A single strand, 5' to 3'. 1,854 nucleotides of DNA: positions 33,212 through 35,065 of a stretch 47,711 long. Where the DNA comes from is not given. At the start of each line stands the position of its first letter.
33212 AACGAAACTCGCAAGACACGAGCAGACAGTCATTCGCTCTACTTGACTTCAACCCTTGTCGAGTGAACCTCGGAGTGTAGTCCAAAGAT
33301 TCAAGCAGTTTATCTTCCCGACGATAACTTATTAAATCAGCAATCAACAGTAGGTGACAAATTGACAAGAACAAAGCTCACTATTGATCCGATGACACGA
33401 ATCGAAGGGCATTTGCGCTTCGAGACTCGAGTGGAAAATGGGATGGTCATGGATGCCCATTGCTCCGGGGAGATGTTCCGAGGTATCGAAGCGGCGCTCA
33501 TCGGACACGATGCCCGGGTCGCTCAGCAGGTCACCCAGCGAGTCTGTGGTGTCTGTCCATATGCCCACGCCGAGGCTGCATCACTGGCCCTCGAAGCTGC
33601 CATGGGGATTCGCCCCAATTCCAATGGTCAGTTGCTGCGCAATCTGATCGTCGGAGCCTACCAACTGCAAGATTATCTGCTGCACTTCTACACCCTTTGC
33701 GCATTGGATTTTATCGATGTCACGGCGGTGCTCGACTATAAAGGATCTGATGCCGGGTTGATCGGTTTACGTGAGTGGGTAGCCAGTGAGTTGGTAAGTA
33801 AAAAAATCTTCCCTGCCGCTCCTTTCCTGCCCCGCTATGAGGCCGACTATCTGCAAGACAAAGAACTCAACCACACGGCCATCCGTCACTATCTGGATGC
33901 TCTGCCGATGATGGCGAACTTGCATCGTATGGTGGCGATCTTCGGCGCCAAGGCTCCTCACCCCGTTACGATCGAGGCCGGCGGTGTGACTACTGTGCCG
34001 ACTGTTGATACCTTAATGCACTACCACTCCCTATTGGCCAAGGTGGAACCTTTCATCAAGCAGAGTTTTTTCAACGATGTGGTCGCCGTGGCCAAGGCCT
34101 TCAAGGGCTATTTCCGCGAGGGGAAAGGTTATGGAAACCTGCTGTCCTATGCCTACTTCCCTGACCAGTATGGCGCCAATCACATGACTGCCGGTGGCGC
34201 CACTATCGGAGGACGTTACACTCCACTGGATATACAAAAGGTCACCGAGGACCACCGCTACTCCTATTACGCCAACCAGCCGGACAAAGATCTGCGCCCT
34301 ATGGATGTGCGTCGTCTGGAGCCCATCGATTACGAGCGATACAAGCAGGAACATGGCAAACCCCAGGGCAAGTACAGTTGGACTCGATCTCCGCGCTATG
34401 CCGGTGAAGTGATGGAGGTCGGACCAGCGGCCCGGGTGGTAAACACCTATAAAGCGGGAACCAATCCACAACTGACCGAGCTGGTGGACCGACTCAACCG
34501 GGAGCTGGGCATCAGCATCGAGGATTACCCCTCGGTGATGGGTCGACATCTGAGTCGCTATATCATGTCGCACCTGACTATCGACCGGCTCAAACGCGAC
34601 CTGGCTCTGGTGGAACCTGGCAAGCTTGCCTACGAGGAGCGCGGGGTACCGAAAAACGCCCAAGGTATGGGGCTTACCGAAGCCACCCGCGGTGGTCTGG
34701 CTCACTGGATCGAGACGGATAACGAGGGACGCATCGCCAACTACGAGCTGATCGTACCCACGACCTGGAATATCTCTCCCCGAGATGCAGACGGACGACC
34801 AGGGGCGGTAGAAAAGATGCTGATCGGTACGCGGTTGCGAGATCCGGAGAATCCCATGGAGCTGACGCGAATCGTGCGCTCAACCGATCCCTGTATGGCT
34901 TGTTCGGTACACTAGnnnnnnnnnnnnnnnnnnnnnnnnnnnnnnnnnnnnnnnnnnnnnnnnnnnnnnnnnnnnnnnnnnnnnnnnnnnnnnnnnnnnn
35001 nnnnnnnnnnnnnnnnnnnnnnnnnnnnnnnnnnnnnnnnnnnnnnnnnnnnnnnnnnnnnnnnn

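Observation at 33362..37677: [NiFe]-hydrogenase genes fused into an operon with a heme-c chemoreceptor: candidate periplasmic H2-taxis sensor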

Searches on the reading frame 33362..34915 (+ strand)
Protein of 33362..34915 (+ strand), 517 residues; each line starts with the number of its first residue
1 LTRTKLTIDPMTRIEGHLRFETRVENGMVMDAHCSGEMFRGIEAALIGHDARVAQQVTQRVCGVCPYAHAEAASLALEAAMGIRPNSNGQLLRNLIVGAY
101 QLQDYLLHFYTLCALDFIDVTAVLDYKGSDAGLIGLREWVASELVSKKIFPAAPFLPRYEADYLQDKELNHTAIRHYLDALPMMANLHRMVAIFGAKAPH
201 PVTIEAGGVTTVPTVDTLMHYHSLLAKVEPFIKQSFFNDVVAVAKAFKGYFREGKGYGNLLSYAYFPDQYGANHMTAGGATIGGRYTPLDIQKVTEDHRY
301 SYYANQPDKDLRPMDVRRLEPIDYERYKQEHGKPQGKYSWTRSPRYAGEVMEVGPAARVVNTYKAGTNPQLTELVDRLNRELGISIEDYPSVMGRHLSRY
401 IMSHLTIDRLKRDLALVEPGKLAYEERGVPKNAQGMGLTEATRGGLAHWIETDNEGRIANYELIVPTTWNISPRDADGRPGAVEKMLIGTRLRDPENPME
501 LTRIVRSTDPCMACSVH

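Call 5: search_protein_families(library=pfam, proteins=[window:33362-34915:+])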
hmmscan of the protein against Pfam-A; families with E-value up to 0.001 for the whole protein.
window:33362-34915:+ (517 aa): 1 family
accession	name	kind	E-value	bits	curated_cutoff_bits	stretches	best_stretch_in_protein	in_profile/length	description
PF00374.24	NiFeSe_Hases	-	1.9e-132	443.2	25.8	1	40-517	1-508/508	Nickel-dependent hydrogenase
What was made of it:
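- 33362..34915 (+): [NiFe]-hydrogenase large subunit, 517 aa. L1 is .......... (33539-33568). L2 is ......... (34886-34912), followed directly by the stop codon, so there is no C-terminal extension. PF00374 at E = 1.9e-132 (call 5).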

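Call 6: search_protein_families(library=ncbifam, proteins=[window:33362-34915:+])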
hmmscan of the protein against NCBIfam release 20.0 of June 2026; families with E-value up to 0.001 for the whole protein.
window:33362-34915:+ (517 aa): 8 families
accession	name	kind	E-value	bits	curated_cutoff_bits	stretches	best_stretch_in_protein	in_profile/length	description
NF033181.1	NiFeSe_hydrog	equivalog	4.5e-159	530.6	600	1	4-517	2-495/507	nickel-dependent hydrogenase large subunit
NF045518.1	H2_NiFeSe_large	exception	1.1e-122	410.3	780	2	152-517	121-480/485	NiFeSe hydrogenase large subunit HysA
NF007778.0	PRK10467.1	equivalog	6.6e-85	285.5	969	1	4-517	3-552/567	hydrogenase 2 large subunit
NF007550.0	PRK10170.1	equivalog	1.6e-72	244.7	1101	2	163-517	192-582/597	Ni/Fe-hydrogenase large subunit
TIGR03295.1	frhA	equivalog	2.7e-32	112.3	392.5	1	5-517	4-395/412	coenzyme F420 hydrogenase subunit alpha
NF041785.2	VhuA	equivalog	1.1e-22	80.2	800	2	4-118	2-117/418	F420-non-reducing hydrogenase Vhu subunit A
NF040828.1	sulfhyd_ShyA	equivalog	1.9e-20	73.1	700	2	335-517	237-411/415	NAD(P)-dependent hydrogenase/sulfhydrogenase 2 subunit alpha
NF040832.1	sulfhyd_HydA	equivalog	9.9e-17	61.1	880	2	6-121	5-121/426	NADPH-dependent hydrogenase/sulfhydrogenase 1 subunit alpha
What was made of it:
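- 33362..34915 (+): NF033181 scores 530 bits, below its cutoff of 600 (call 6).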

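Call 9: find_homologous_proteins(query=window:33362-34915:+)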
Query window:33362-34915:+ (517 aa): 4299 proteins with E <= 0.001 among 8000 candidates; the best 120 are listed.
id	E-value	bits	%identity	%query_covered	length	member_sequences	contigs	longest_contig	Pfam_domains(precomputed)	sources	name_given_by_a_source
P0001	0.0e+0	1176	100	98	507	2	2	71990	PF00374.25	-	-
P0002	0.0e+0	1087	91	99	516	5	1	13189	PF00374.25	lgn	-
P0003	0.0e+0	1044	85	100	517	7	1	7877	PF00374.25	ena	-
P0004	0.0e+0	1033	86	100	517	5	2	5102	PF00374.25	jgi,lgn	jgi:Ni,Fe-hydrogenase I large subunit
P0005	0.0e+0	1033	84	100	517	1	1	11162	PF00374.25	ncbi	-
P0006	0.0e+0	1029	84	100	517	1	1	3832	PF00374.25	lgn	-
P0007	0.0e+0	1028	85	100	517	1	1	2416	PF00374.25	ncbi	-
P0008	0.0e+0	1027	85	100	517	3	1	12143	PF00374.25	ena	-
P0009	0.0e+0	1022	84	100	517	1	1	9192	PF00374.25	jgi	jgi:Ni,Fe-hydrogenase I large subunit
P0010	0.0e+0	1014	83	100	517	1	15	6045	PF00374.25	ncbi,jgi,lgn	jgi:Ni,Fe-hydrogenase I large subunit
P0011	1.4e-297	1005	83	100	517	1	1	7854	PF00374.25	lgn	-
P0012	5.2e-297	1004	82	100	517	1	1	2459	PF00374.25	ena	-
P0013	1.2e-296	1002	82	100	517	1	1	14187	PF00374.25,PF27537.1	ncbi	-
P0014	2.9e-293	991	81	99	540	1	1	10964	PF00374.25,PF27537.1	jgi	jgi:Ni,Fe-hydrogenase I large subunit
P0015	4.1e-281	951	78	99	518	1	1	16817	PF00374.25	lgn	-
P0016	9.4e-275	930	78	98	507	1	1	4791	PF00374.25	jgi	jgi:Ni,Fe-hydrogenase I large subunit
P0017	3.4e-273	925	75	99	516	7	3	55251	PF00374.25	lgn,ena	-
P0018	1.6e-272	923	75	100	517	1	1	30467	PF00374.25,PF27537.1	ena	-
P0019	5.7e-271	918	76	100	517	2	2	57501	PF00374.25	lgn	-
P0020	6.6e-262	888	73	100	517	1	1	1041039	PF00374.25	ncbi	-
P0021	1.9e-259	880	73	100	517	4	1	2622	PF00374.25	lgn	-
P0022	1.5e-254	863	72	99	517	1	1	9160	PF00374.25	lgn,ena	-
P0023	2.7e-251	853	71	99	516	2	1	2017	PF00374.25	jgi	jgi:Ni,Fe-hydrogenase I large subunit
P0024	2.3e-250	850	70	100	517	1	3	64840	PF00374.25,PF27537.1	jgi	-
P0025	1.5e-249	847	69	99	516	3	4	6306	PF00374.25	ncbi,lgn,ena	-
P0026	1.7e-246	837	68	100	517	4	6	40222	PF00374.25,PF27537.1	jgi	jgi:Ni,Fe-hydrogenase I large subunit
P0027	4.4e-246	835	69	99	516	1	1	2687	PF00374.25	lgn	-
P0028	7.7e-246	835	68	99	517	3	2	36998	PF00374.25,PF27537.1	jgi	jgi:Ni,Fe-hydrogenase I large subunit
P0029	1.7e-244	830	68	99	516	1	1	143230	PF00374.25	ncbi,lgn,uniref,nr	ncbi:nickel-dependent hydrogenase large subunit [Thiocystis violacea]|uniref:nickel-dependent hydrog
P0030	5.2e-244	829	69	100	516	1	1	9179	PF00374.25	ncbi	ncbi:Nickel-dependent hydrogenase large subunit [Gammaproteobacteria bacterium]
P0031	3.4e-243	826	68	99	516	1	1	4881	PF00374.25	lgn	-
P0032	4.8e-243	825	68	99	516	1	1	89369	PF00374.25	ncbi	ncbi:Hydrogenase [Gammaproteobacteria bacterium]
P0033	5.2e-243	825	68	100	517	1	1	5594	PF00374.25,PF27537.1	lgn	-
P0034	4.5e-242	822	68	100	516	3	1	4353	PF00374.25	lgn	-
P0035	4.1e-241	819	67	99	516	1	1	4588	PF00374.25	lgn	-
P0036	6.2e-241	818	67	100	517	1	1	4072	PF00374.25,PF27537.1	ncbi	-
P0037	7.4e-241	818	67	99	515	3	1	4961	PF00374.25,PF27537.1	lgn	-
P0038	9.5e-241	818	66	100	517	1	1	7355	PF00374.25,PF27537.1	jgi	-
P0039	9.6e-241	818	67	99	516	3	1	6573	PF00374.25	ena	-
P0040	2.3e-240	817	67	100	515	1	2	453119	PF00374.25,PF27537.1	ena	-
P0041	2.6e-240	816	67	99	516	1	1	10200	PF00374.25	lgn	-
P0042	9.7e-239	811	66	99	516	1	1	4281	PF00374.25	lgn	-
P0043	1.0e-238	811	66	100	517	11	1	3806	PF00374.25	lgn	-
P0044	2.1e-238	810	66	99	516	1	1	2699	PF00374.25,PF27537.1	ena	-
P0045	1.2e-237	808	67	100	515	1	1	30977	PF00374.25,PF27537.1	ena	-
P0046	3.7e-237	806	66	99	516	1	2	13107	PF00374.25,PF27537.1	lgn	-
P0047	6.1e-237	805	66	100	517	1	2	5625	PF00374.25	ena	-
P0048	1.0e-236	805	67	100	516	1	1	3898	PF00374.25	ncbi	ncbi:Nickel-dependent hydrogenase large subunit [Gammaproteobacteria bacterium]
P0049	1.7e-236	804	67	100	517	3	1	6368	PF00374.25,PF27537.1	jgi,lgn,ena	jgi:hydrogenase large subunit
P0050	4.1e-236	803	67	100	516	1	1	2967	PF00374.25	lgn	-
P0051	7.3e-236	802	66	99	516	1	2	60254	PF00374.25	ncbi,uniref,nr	ncbi:nickel-dependent hydrogenase large subunit [Rhodoferax sp. 4810]|uniref:Uptake hydrogenase larg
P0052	7.4e-236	802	65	100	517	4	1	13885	PF00374.25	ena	-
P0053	1.6e-235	801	66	100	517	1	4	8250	PF00374.25,PF27537.1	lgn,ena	-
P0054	1.6e-234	797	65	100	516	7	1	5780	PF00374.25,PF27537.1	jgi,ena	jgi:Ni,Fe-hydrogenase I large subunit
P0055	2.5e-234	797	65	100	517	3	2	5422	PF00374.25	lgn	-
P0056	2.5e-234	797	66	100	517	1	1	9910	PF00374.25,PF27537.1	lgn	-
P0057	4.5e-234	796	66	99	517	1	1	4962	PF00374.25,PF27537.1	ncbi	-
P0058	2.0e-233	794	65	100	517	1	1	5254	PF00374.25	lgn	-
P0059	3.1e-233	793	64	100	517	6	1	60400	PF00374.25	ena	-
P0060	3.2e-233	793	64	100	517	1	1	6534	PF00374.25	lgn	-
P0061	6.6e-233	792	63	100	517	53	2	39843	PF00374.25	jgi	jgi:Ni,Fe-hydrogenase I large subunit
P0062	1.8e-232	791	64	100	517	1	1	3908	PF00374.25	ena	-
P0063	2.9e-232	790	64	100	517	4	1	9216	PF00374.25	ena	-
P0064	3.2e-232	790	64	100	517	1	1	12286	PF00374.25,PF27537.1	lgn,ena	-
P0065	5.5e-232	789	64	100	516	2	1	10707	PF00374.25,PF27537.1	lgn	-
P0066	5.7e-232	789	65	100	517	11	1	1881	PF00374.25,PF27537.1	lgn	-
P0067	5.9e-232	789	63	100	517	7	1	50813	PF00374.25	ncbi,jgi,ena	ncbi:MAG: nickel-dependent hydrogenase large subunit [Desulfurivibrionaceae bacterium]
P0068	6.5e-232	789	65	99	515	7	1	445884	PF00374.25,PF27537.1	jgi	jgi:Ni,Fe-hydrogenase I large subunit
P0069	7.9e-232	788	63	100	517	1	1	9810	PF00374.25,PF27537.1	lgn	-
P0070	2.0e-231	787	64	100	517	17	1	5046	PF00374.25,PF27537.1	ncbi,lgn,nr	ncbi:MAG: nickel-dependent hydrogenase large subunit [Sulfurimonas sp.]|nr:nickel-dependent hydrogen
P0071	2.8e-231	787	64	99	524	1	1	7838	PF00374.25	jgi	jgi:Ni,Fe-hydrogenase I large subunit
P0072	7.8e-231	785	65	99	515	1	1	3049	PF00374.25,PF27537.1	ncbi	-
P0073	1.9e-230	784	64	100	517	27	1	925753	PF00374.25,PF27537.1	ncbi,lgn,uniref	ncbi:MAG: nickel-dependent hydrogenase large subunit [Sulfurimonas sp.]|uniref:nickel-dependent hydr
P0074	7.5e-230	782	65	99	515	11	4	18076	PF00374.25,PF27537.1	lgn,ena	-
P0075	1.4e-229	781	63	100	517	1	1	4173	PF00374.25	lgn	-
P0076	1.9e-229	781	63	100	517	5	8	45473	PF00374.25,PF27537.1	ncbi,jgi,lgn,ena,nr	ncbi:MAG: nickel-dependent hydrogenase large subunit [Desulfurivibrionaceae bacterium]|jgi:hydrogena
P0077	2.4e-229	780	64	100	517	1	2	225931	PF00374.25,PF27537.1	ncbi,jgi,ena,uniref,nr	ncbi:nickel-dependent hydrogenase large subunit [Sulfurimonas sp.]|jgi:Ni,Fe-hydrogenase I large sub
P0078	1.2e-228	778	65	99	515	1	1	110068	PF00374.25,PF27537.1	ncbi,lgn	-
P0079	1.4e-228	778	63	99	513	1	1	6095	PF00374.25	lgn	-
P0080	4.8e-228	776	64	99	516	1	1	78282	PF00374.25,PF27537.1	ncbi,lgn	-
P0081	6.1e-228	776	65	99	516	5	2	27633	PF00374.25,PF27537.1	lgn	-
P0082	2.2e-227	774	65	99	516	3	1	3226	PF00374.25,PF27537.1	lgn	-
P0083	2.2e-227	774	62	100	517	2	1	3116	PF00374.25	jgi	jgi:Ni,Fe-hydrogenase I large subunit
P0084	3.1e-227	773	62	100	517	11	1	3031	PF00374.25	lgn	-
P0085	6.2e-227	772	64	99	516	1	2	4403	PF00374.25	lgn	-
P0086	1.0e-226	772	65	99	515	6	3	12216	PF00374.25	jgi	jgi:Ni,Fe-hydrogenase I large subunit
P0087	1.2e-226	771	65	99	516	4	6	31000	PF00374.25,PF27537.1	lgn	-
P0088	1.3e-226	771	64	100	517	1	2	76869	PF00374.25,PF27537.1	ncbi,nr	ncbi:MAG: nickel-dependent hydrogenase large subunit [SAR324 cluster bacterium]|nr:nickel-dependent 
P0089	1.6e-226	771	63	99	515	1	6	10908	PF00374.25,PF27537.1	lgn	-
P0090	1.7e-226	771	65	99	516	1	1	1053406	PF00374.25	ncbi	-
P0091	3.3e-226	770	63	99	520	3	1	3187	PF00374.25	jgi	jgi:Ni,Fe-hydrogenase I large subunit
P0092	4.0e-225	766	64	99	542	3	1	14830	PF00374.25,PF27537.1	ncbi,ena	-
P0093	4.9e-225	766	63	99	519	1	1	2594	PF00374.25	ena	-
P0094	1.8e-224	764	63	99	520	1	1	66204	PF00374.25,PF27537.1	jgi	jgi:Ni,Fe-hydrogenase I large subunit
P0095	7.7e-224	762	62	100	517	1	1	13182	PF00374.25,PF27537.1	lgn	-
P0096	1.6e-223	761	62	99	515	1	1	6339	PF00374.25,PF27537.1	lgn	-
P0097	3.9e-223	760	62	100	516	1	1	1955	PF00374.25,PF27537.1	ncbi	-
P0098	3.2e-222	757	61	100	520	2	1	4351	PF00374.25,PF27537.1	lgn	-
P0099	3.8e-222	757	61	100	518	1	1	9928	PF00374.25,PF27537.1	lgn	-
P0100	4.3e-222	756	63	100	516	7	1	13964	PF00374.25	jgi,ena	-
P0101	5.3e-222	756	62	99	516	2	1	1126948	PF00374.25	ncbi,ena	-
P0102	5.7e-222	756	63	99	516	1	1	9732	PF00374.25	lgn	-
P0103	1.1e-221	755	61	100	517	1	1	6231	PF00374.25,PF27537.1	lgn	-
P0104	4.3e-221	753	61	100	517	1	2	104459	PF00374.25,PF27537.1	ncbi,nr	ncbi:MAG: nickel-dependent hydrogenase large subunit [SAR324 cluster bacterium]|nr:nickel-dependent 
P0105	7.1e-221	752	62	99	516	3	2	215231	PF00374.25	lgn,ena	-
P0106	7.4e-221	752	63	99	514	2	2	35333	PF00374.25,PF27537.1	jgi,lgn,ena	-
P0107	4.5e-220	750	61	99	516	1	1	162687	PF00374.25,PF27537.1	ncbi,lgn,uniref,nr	ncbi:nickel-dependent hydrogenase large subunit [Desulfurispira natronophila]|uniref:Ni,Fe-hydrogena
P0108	9.5e-220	749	63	99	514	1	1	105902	PF00374.25,PF27537.1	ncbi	-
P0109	1.0e-219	748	61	100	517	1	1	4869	PF00374.25,PF27537.1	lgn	-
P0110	1.3e-219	748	61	100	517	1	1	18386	PF00374.25,PF27537.1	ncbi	ncbi:nickel-dependent hydrogenase large subunit [Deltaproteobacteria bacterium TL4]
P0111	1.6e-219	748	62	99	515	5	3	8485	PF00374.25,PF27537.1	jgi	jgi:Ni,Fe-hydrogenase I large subunit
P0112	1.7e-219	748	82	74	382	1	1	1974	PF00374.25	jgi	jgi:Ni,Fe-hydrogenase I large subunit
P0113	2.3e-219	747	62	99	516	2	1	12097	PF00374.25,PF27537.1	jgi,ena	-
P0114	2.6e-219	747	62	99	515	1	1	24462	PF00374.25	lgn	-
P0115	1.2e-218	745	62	100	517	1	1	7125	PF00374.25,PF27537.1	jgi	jgi:Ni,Fe-hydrogenase I large subunit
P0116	1.6e-218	745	61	100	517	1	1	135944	PF00374.25,PF27537.1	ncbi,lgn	ncbi:MAG: nickel-dependent hydrogenase large subunit [Desulfurivibrionaceae bacterium]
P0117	3.7e-218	743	61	100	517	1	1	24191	PF00374.25,PF27537.1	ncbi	-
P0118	3.8e-217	740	60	99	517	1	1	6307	PF00374.25,PF27537.1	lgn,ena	-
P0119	2.1e-216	738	60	99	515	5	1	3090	PF00374.25,PF27537.1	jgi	-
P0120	3.0e-216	737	63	97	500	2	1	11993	PF00374.25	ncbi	ncbi:MAG: nickel-dependent hydrogenase large subunit, partial [Arcobacteraceae bacterium]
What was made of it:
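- LSU identity of 60-70% across phyla suggests the cassette moves as a unit (call 9). The named hosts (Sulfurimonas, Thiocystis, SAR324, Desulfurivibrionaceae; call 9) are, from general knowledge, typical of oxic-anoxic interfaces.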

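Call 13: find_encoding_contigs(protein=P0020, flank=8000, max_places=2)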
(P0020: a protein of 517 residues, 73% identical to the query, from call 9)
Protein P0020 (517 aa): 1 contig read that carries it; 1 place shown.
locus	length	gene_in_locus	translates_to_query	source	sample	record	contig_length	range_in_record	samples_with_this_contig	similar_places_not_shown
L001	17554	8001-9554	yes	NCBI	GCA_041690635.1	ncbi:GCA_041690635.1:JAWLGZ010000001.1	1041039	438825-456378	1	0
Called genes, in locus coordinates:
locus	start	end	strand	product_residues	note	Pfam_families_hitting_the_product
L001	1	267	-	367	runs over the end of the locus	PF13746:Fer4_18 (faint), PF12838:Fer4_7 (faint), PF13534:Fer4_17 (faint), PF25160:LdpA_Fe-S-bd (faint), PF12797:Fer4_2 (faint), PF13237:Fer4_10 (faint), PF17179:Fer4_22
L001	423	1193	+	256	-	PF08448:PAS_4, PF13426:PAS_9 (faint), PF00989:PAS (weak), PF13188:PAS_8 (weak)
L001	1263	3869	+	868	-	PF03707:MHYT, PF00989:PAS, PF08448:PAS_4, PF13426:PAS_9, PF00990:GGDEF, PF00563:EAL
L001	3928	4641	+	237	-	PF00072:Response_reg, PF00486:Trans_reg_C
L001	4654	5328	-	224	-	PF04493:Endonuclease_5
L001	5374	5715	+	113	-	PF00085:Thioredoxin, PF13899:Thioredoxin_7 (weak), PF13098:Thioredoxin_2 (weak), PF13905:Thioredoxin_8 (faint)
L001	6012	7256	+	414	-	PF08668:HDOD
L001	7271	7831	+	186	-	PF04366:Ysc84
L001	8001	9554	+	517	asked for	PF00374:NiFeSe_Hases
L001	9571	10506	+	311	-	PF01058:Oxidored_q6, PF14720:NiFe_hyd_SSU_C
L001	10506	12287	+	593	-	PF00672:HAMP (weak), PF00015:MCPsignal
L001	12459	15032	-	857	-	PF02861:Clp_N, PF23569:NBD_SMAX1, PF00004:AAA, PF17871:AAA_lid_9, PF00004:AAA, PF07724:AAA_2, PF07728:AAA_5, PF10431:ClpB_D2-small, +10 more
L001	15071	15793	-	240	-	PF01553:Acyltransferase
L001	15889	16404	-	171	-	PF01327:Pep_deformylase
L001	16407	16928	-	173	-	PF13291:ACT_4 (faint), PF13740:ACT_6, PF13840:ACT_7 (faint), PF01842:ACT (weak), PF13740:ACT_6 (weak)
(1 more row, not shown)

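Call 14: find_encoding_contigs(protein=P0029, flank=8000, max_places=2)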
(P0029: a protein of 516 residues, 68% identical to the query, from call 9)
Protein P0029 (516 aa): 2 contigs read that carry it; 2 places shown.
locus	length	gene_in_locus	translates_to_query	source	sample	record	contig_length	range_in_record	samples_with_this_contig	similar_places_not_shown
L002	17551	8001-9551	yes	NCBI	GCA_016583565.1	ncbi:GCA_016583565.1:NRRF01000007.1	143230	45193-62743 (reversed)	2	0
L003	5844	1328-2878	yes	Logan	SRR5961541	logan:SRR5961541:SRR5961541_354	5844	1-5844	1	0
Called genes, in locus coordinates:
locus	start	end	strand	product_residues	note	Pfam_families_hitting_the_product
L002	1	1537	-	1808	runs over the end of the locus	PF12974:Phosphonate-bd, PF08448:PAS_4, PF13185:GAF_2, PF00989:PAS, PF08447:PAS_3, PF08448:PAS_4, PF13426:PAS_9, PF00989:PAS, +11 more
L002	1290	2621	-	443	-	PF13379:NMT1_2, PF09084:NMT1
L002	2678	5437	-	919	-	PF00989:PAS, PF08448:PAS_4, PF13188:PAS_8, PF13426:PAS_9, PF00990:GGDEF, PF00563:EAL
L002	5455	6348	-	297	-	PF00497:SBP_bac_3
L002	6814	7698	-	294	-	PF08668:HDOD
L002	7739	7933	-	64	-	-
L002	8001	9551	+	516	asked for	PF00374:NiFeSe_Hases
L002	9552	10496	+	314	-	PF01058:Oxidored_q6, PF14720:NiFe_hyd_SSU_C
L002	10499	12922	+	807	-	PF18947:HAMP_2, PF00015:MCPsignal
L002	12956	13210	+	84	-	-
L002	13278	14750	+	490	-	PF00563:EAL, PF08668:HDOD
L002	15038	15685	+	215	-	PF04832:SOUL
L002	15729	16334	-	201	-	PF09335:VTT_dom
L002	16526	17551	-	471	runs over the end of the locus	PF00209:SNF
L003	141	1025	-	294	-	PF08668:HDOD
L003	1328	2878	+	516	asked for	PF00374:NiFeSe_Hases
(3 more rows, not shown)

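Call 15: find_encoding_contigs(protein=P0073, flank=8000, max_places=2)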
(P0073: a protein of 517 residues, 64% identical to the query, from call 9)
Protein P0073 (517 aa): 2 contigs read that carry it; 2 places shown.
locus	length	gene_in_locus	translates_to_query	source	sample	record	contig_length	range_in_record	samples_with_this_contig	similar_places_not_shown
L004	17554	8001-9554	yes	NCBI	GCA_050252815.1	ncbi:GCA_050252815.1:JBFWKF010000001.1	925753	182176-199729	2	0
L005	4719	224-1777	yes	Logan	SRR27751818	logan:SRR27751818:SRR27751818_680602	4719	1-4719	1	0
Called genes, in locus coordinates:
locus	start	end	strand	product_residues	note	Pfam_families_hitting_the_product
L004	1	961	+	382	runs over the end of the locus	PF01924:HypD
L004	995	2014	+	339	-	PF00248:Aldo_ket_red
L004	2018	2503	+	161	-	PF00300:His_Phos_1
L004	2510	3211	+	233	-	PF05235:CHAD (faint)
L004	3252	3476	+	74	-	-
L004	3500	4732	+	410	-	-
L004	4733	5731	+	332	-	PF00586:AIRS, PF02769:AIRS_C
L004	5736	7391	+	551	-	PF00551:Formyl_trans_N, PF02911:Formyl_trans_C (weak), PF00378:ECH_1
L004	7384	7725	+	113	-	PF01155:HypA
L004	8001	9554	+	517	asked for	PF27537:HoxH (weak), PF00374:NiFeSe_Hases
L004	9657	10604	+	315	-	PF01058:Oxidored_q6, PF14720:NiFe_hyd_SSU_C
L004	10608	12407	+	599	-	PF00015:MCPsignal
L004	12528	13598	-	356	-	PF14659:Phage_int_SAM_3, PF00589:Phage_integrase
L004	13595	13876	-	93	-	-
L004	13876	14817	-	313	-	PF05840:Phage_GPA, PF23343:REP_ORF2-G2P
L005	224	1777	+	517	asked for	PF27537:HoxH (weak), PF00374:NiFeSe_Hases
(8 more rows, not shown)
